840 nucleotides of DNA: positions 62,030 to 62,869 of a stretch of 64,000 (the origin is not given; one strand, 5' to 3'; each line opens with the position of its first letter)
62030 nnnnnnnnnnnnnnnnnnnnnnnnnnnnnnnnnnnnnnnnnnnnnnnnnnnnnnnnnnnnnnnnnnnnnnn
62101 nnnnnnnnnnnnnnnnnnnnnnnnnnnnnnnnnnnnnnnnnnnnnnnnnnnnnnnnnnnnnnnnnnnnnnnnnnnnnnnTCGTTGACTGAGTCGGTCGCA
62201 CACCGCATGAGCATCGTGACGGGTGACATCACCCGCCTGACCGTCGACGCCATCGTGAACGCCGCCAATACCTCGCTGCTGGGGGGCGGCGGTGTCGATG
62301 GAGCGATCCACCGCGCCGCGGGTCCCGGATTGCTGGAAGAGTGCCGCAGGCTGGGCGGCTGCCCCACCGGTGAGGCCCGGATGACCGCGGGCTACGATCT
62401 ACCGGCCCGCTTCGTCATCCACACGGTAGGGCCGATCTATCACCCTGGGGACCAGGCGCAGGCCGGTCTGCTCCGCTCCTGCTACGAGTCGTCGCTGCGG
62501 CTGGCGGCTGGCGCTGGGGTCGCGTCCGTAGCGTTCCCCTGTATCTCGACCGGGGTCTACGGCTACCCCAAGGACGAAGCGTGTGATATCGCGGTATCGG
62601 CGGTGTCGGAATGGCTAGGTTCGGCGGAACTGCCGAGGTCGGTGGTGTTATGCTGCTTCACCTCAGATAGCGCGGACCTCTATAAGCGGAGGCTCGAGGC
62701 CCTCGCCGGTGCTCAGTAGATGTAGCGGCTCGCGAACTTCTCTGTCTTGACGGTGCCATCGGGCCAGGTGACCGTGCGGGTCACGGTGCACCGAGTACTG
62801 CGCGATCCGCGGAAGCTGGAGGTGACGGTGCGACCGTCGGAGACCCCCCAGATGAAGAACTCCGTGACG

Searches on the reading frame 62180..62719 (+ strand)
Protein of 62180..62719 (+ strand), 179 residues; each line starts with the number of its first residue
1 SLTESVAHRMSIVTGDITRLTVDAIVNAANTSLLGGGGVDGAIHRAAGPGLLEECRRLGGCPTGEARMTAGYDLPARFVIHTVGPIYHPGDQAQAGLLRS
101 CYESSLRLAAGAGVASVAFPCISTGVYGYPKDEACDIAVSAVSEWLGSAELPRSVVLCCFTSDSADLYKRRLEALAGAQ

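Call 25: search_protein_families(library=pfam, proteins=[window:62180-62719:+], max_evalue=0.0001)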
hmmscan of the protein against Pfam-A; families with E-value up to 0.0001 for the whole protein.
window:62180-62719:+ (179 aa): 1 family
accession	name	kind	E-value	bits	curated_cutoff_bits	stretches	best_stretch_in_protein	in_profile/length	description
PF01661.27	Macro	-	3.5e-47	159.6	22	1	26-138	1-118/118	Macro domain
